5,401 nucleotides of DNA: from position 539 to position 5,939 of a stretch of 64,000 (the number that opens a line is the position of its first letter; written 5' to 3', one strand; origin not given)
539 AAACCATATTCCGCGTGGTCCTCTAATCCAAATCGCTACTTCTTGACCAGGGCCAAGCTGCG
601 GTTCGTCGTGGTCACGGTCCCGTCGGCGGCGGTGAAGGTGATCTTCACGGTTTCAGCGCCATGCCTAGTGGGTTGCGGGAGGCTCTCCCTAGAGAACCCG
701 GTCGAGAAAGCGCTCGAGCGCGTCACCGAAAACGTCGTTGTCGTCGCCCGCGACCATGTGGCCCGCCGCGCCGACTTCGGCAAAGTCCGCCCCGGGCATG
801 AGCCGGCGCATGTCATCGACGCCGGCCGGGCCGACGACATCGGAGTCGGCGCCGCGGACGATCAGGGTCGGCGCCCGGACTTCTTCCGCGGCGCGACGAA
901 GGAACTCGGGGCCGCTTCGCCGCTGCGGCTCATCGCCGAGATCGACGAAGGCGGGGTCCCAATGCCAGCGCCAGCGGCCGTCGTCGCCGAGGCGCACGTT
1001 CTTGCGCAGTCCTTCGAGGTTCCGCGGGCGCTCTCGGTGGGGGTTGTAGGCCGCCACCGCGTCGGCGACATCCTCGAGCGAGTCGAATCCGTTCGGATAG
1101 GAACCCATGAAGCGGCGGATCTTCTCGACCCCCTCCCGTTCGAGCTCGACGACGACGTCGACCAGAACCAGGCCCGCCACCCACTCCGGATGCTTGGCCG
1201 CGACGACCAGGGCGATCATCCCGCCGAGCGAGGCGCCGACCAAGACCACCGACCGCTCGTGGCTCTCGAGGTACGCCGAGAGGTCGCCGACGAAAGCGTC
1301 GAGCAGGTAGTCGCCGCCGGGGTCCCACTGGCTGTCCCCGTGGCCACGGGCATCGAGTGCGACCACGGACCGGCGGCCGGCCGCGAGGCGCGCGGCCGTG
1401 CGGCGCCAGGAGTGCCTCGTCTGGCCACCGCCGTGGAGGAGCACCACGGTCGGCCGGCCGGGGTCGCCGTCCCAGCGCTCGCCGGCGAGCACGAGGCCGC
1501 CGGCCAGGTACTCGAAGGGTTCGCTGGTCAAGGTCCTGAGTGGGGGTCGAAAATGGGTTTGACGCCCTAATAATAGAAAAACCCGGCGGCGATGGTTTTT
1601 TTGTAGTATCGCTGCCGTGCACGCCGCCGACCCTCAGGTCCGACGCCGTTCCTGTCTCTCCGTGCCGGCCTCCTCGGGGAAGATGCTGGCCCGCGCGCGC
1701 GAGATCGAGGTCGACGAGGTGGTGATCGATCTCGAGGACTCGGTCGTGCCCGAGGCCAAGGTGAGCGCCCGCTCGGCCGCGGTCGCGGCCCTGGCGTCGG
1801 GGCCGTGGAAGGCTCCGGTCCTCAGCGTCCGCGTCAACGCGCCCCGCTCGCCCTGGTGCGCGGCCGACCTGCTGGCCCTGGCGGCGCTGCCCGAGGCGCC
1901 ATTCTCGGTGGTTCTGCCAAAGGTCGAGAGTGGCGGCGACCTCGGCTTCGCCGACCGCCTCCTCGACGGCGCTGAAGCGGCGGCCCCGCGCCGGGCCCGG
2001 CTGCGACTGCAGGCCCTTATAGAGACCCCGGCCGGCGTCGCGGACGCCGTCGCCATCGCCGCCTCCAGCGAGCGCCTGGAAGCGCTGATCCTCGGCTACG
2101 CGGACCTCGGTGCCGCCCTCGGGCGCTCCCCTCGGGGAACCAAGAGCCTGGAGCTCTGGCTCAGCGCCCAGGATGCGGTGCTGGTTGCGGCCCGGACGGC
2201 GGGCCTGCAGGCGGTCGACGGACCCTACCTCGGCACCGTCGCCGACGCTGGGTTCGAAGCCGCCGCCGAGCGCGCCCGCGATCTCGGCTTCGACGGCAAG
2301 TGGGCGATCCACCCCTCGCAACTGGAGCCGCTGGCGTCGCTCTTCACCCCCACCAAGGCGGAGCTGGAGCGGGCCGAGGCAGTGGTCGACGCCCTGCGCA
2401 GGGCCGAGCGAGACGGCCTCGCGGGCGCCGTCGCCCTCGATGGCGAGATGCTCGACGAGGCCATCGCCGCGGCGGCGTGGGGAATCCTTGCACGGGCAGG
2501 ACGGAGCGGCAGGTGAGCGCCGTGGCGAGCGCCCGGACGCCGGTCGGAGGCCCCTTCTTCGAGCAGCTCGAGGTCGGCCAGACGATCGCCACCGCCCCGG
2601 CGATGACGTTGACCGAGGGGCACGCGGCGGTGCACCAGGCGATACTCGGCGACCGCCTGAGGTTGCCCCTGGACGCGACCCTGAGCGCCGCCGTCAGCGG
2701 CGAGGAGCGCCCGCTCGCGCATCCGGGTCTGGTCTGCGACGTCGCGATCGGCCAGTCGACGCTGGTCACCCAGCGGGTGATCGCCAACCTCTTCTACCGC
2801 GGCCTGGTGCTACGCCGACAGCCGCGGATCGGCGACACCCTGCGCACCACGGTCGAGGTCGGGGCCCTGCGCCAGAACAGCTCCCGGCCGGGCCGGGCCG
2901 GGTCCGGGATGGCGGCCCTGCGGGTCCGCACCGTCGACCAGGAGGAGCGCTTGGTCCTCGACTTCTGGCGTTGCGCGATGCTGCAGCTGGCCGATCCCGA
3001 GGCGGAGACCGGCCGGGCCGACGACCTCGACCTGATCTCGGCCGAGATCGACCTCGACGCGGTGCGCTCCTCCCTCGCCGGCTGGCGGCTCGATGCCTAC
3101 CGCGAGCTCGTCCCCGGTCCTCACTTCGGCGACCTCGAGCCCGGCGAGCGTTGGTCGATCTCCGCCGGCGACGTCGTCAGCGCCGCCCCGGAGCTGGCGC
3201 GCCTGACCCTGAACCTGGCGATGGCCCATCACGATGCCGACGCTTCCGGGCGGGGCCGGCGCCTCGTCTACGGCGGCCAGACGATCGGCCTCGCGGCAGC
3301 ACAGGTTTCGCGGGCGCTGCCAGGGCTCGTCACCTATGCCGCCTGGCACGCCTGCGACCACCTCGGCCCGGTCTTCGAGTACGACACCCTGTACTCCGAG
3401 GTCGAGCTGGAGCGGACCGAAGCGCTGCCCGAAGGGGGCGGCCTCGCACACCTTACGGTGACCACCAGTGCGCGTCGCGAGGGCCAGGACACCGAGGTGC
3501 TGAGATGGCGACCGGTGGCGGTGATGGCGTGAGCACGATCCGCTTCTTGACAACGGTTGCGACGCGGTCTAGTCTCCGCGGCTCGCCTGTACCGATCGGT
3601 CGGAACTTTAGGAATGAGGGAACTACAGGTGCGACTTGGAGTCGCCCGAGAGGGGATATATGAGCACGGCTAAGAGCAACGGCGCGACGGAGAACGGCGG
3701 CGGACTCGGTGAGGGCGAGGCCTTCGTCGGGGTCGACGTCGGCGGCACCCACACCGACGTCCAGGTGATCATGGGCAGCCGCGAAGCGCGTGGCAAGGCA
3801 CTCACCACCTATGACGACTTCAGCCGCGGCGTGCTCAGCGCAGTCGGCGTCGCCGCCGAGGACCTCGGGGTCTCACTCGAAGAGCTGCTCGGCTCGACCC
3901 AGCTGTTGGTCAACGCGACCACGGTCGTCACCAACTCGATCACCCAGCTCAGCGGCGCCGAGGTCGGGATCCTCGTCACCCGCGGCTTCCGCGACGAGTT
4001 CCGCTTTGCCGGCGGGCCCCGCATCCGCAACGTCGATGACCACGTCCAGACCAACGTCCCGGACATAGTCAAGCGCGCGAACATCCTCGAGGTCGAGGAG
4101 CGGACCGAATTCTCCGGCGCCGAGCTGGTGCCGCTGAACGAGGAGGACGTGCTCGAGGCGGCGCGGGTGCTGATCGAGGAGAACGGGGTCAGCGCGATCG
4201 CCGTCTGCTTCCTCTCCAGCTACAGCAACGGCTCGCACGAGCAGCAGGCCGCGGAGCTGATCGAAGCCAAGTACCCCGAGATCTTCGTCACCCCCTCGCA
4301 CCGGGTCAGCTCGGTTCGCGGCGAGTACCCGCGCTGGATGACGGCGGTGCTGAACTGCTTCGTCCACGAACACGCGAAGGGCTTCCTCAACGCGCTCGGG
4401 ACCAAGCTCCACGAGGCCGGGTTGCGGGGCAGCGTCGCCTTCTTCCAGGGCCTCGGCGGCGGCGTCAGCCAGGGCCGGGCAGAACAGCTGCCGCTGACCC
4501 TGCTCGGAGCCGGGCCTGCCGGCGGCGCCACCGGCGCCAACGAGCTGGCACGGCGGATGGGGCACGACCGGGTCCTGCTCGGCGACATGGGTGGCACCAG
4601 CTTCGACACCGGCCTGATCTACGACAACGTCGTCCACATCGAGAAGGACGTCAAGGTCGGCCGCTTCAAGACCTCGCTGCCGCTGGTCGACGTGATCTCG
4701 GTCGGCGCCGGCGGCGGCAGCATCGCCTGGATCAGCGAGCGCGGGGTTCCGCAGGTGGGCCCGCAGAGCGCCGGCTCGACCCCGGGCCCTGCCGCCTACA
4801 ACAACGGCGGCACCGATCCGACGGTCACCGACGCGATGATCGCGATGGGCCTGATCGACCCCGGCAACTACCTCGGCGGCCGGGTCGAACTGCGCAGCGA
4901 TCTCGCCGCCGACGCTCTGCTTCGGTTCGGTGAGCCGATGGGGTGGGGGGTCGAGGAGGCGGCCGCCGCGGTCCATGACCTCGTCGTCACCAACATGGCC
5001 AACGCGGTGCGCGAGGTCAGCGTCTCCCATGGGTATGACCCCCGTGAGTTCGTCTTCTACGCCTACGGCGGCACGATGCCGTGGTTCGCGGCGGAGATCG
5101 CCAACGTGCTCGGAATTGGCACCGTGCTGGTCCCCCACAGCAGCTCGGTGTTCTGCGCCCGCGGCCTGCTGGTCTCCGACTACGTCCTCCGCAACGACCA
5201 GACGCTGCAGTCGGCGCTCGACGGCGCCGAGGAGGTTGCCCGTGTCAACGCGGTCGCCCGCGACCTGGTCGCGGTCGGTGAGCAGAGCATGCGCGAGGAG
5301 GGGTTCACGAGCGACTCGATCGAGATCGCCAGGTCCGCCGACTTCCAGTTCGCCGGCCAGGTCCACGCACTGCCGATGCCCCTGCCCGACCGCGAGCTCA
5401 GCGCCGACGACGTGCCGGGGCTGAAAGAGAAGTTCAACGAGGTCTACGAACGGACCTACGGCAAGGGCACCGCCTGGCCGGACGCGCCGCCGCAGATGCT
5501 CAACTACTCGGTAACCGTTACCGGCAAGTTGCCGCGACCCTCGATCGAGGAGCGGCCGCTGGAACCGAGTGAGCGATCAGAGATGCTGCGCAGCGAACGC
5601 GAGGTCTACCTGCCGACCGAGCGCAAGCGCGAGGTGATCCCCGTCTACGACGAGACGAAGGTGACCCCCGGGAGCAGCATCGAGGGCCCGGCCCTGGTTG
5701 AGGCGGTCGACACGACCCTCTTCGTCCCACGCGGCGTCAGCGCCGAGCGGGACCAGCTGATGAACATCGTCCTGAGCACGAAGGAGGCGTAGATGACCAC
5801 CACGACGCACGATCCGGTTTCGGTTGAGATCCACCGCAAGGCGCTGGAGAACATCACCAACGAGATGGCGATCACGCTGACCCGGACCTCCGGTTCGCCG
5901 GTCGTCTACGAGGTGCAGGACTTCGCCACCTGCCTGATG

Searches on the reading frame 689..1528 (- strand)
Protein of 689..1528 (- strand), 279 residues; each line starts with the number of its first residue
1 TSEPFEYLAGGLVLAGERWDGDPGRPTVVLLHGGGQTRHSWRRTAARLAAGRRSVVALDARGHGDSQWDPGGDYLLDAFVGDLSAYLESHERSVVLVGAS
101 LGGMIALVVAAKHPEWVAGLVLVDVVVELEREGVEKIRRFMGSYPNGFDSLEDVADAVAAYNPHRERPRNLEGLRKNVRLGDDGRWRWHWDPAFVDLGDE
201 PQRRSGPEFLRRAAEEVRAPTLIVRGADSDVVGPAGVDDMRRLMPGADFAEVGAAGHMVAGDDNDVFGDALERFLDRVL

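Call 14: search_protein_families(library=pfam, proteins=[window:689-1528:-], max_evalue=0.001)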
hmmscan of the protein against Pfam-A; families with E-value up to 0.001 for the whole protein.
window:689-1528:- (279 aa): 5 families
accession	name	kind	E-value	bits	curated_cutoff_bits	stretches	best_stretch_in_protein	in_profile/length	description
PF00561.26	Abhydrolase_1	-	5.2e-23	82.4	25.8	1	26-259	1-240/245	alpha/beta hydrolase fold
PF12697.13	Abhydrolase_6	-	4.2e-20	73.8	26.3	1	28-267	1-214/217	Alpha/beta hydrolase family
PF12146.15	Hydrolase_4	-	5.7e-19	68.8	27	1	25-132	4-116/239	Serine aminopeptidase, S33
PF00756.26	Esterase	-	1.7e-05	25.2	22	1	58-115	84-138/251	Putative esterase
PF02230.22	Abhydrolase_2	-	0.00062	20.1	23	0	22-46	11-35/217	Phospholipase/Carboxylesterase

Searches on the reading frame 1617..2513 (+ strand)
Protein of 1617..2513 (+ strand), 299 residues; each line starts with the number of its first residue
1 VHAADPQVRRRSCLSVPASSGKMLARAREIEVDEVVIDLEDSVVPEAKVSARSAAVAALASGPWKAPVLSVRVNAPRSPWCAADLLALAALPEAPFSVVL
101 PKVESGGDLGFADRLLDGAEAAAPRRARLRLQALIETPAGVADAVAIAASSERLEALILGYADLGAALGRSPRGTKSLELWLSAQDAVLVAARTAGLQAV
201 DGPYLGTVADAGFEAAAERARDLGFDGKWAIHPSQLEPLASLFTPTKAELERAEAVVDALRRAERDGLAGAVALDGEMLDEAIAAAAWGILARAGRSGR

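Call 14: search_protein_families(library=pfam, proteins=[window:1617-2513:+], max_evalue=0.001)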
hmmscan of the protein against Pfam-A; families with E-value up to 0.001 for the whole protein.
window:1617-2513:+ (299 aa): 3 families
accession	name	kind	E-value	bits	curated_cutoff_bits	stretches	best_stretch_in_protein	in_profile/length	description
PF03328.21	HpcH_HpaI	-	1.1e-34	120.1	25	1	11-233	1-221/221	HpcH/HpaI aldolase/citrate lyase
PF15617.12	C-C_Bond_Lyase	-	3.5e-05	23.6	28.4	0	221-260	246-285/320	C-C_Bond_Lyase of the TIM-Barrel fold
PF22484.2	DUF6986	-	0.00048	19.5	27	0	89-286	159-369/408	Domain of unknown function (DUF6986)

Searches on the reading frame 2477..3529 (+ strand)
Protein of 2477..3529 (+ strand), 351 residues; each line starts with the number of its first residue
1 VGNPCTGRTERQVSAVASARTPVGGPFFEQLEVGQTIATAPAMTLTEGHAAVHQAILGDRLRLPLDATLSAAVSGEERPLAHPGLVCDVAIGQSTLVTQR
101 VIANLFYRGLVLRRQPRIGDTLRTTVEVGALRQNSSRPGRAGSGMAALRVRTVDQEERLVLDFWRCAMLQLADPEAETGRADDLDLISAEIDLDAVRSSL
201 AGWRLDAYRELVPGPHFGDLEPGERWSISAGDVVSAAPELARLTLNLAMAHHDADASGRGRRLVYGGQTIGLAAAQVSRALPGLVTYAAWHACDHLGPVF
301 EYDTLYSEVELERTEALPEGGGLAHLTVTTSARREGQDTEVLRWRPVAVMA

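Call 14: search_protein_families(library=pfam, proteins=[window:2477-3529:+], max_evalue=0.001)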
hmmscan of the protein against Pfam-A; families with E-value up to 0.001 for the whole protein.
window:2477-3529:+ (351 aa): 1 family
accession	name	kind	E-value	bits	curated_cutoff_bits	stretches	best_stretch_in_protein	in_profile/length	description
PF19315.5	MC_hydratase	-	0.00047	19.8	26.5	0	15-179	11-174/353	Mesaconyl-CoA hydratase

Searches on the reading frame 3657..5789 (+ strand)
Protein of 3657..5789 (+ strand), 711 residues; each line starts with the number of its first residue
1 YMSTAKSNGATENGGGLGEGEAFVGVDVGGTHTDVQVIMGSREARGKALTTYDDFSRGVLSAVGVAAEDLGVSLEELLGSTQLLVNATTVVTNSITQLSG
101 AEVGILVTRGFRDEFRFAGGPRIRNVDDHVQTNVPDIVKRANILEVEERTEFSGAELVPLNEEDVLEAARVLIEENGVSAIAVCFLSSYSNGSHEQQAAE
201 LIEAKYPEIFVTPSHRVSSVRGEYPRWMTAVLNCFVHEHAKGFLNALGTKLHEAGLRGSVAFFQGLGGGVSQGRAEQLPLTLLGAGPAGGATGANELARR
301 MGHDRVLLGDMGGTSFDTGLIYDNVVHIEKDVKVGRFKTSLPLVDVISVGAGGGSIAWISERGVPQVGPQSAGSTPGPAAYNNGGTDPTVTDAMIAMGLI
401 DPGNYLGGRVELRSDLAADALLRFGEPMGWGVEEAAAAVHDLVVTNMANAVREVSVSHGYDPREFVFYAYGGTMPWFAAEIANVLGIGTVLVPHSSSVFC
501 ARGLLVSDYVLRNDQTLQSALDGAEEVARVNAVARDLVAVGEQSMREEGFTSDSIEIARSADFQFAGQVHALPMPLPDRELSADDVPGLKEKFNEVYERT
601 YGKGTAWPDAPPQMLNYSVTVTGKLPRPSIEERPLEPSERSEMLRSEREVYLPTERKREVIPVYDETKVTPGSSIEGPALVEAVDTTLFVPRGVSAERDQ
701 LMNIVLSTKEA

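Call 10: search_protein_families(library=pfam, proteins=[window:3657-5789:+], max_evalue=1)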
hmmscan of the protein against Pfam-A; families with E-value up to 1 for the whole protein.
window:3657-5789:+ (711 aa): 4 families
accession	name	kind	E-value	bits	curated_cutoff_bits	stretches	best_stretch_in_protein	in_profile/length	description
PF01968.24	Hydantoinase_A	-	6.9e-75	252.4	22.9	1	226-510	1-288/291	Hydantoinase/oxoprolinase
PF05378.19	Hydant_A_N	-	2.6e-31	109.1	25.2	1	24-204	2-174/176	Hydantoinase/oxoprolinase N-terminal region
PF19278.4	Hydant_A_C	-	1.7e-19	70.4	21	1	525-700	9-184/193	Hydantoinase/oxoprolinase C-terminal domain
PF11805.13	DUF3326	-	0.098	12.1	25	1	101-184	78-162/337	Protein of unknown function (DUF3326)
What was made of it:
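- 3657..5792 (+): hyuA1: ATP-binding Hydantoinase_A-type subunit (711 aa from the ATG at 3657; the mechanical ORF starts at TTG 3636). Pfam Hydant_A_N, Hydantoinase_A and Hydant_A_C match at E 7e-75 (call 10).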

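Call 11: search_protein_families(library=ncbifam, proteins=[window:3657-5789:+], max_evalue=1)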
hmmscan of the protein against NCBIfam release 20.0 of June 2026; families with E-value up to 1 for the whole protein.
window:3657-5789:+ (711 aa): 3 families
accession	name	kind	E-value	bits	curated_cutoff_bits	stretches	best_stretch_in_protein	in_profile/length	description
NF050156.1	CapLactmsAlpCapA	equivalog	3.3e-140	468.6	1000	1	24-706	3-685/689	caprolactamase subunit alpha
NF042975.2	AcphenoCarb_ApcC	equivalog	6.7e-101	338.6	1500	1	24-696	11-699/733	acetophenone carboxylase subunit gamma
NF042960.1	AcphenoCarb_ApcA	equivalog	5.1e-57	193.5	1250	1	24-706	4-655/658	acetophenone carboxylase subunit alpha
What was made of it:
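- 3657..5792 (+): The best NCBIfam match is CapA at 469 bits, far below its cut-off of 1000 (call 11).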
